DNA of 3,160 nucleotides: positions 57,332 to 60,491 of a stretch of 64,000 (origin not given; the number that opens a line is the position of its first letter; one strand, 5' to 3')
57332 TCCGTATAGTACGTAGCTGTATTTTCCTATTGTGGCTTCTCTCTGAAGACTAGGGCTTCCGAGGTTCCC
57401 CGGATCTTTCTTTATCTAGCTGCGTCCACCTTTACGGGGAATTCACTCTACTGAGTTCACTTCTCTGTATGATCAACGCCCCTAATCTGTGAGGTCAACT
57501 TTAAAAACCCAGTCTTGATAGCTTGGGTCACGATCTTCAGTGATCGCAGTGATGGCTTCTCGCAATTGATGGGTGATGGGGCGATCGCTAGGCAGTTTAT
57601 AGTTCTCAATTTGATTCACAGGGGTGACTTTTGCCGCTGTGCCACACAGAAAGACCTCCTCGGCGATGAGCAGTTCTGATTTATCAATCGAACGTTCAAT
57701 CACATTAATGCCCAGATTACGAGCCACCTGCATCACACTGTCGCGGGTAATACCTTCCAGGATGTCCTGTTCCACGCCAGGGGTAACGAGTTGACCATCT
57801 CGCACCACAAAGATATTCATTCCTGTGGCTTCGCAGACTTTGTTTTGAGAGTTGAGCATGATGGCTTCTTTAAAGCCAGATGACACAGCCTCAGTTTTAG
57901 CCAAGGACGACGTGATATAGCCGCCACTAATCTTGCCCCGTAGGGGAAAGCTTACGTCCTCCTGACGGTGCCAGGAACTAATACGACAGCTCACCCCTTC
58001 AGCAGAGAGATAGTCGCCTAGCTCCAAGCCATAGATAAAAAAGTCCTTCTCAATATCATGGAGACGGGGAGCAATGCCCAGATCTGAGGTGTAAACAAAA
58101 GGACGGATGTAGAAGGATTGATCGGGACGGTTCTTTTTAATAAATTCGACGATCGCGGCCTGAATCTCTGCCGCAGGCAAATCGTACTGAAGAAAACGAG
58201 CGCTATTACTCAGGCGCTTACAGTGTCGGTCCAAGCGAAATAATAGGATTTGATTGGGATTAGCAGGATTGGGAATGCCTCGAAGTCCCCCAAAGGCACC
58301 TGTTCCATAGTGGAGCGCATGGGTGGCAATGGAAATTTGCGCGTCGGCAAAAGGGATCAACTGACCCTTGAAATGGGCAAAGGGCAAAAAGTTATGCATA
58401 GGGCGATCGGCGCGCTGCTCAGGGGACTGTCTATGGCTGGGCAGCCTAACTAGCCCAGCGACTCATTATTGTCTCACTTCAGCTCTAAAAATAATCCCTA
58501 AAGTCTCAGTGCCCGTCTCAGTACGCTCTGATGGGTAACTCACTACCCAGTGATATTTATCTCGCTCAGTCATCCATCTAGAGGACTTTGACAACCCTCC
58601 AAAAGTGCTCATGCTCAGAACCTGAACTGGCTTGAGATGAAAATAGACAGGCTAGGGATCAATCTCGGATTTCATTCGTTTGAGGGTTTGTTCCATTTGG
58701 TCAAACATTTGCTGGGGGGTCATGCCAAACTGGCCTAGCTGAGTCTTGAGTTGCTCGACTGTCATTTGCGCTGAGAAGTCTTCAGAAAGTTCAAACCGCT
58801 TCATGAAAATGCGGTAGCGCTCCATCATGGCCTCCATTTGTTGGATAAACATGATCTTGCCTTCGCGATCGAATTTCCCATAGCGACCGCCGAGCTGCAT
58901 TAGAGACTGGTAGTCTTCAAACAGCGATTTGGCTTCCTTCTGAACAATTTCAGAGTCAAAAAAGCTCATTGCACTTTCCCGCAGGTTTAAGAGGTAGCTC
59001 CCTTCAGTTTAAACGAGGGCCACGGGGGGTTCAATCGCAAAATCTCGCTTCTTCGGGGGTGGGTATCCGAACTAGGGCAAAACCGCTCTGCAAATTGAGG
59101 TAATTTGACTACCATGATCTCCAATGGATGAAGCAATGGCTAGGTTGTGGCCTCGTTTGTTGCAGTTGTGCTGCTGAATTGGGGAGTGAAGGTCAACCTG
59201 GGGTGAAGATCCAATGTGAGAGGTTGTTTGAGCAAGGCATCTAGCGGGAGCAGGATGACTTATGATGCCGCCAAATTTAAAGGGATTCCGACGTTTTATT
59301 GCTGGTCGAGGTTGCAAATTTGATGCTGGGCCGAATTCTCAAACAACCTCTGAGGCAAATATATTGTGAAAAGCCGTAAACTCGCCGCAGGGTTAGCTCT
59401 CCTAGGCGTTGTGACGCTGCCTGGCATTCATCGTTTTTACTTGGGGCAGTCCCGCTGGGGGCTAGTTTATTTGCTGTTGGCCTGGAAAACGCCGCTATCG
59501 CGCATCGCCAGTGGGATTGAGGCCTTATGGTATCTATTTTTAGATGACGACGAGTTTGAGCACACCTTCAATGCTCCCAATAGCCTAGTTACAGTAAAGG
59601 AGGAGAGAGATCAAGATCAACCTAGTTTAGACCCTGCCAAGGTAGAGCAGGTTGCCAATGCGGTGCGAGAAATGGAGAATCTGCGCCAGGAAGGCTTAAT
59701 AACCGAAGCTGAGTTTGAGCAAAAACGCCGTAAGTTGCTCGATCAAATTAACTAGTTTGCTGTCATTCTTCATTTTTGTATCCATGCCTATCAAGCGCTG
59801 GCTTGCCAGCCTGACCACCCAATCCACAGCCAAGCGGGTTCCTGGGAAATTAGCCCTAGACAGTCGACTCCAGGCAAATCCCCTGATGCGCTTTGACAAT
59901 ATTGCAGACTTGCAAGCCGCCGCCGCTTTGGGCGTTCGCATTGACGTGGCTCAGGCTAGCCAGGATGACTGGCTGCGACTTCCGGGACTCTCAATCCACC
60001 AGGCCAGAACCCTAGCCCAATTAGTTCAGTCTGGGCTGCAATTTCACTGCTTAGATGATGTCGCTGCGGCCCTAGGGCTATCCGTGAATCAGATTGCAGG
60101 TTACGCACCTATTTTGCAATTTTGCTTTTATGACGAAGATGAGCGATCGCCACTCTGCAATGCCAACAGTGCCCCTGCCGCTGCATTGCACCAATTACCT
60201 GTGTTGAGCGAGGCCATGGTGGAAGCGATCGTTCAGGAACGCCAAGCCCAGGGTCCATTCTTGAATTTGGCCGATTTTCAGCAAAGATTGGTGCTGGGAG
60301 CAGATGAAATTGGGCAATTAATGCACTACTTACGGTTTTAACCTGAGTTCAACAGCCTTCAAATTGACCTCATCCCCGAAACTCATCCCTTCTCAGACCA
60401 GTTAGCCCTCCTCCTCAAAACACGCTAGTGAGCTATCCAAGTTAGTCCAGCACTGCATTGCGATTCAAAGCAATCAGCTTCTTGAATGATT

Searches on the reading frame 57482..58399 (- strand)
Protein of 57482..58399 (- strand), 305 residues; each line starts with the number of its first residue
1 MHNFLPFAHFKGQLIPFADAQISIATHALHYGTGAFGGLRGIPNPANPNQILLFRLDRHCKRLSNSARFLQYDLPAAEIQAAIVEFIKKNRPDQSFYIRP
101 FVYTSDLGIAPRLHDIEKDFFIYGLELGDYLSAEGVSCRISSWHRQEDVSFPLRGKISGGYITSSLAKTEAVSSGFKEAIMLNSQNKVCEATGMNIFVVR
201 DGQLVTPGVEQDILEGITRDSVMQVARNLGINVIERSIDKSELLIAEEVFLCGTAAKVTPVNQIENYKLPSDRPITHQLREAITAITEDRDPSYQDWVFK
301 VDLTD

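Call 75: search_protein_families(library=pfam, proteins=[window:57482-58399:-], max_evalue=0.001)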
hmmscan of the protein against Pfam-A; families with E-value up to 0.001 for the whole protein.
window:57482-58399:- (305 aa): 1 family
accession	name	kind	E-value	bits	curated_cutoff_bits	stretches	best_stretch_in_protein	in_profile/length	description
PF01063.24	Aminotran_4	-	1.8e-46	159.2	28.5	1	53-264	13-223/223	Amino-transferase class IV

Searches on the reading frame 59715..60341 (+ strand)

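Call 75: search_protein_families(library=pfam, proteins=[window:59715-60341:+], max_evalue=0.001)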
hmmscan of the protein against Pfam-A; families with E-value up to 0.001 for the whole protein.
window:59715-60341:+ (208 aa): 3 families
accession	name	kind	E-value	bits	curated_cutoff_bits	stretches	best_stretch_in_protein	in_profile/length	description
PF12836.13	HHH_3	-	2.8e-12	47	27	1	149-207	7-65/65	Helix-hairpin-helix motif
PF03934.19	T2SSK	-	8.1e-07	29.8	24.2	1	149-196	2-49/63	Type II secretion system (T2SS), protein K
PF14579.12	HHH_6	-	1.1e-05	26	25.6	1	157-201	26-73/90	Helix-hairpin-helix motif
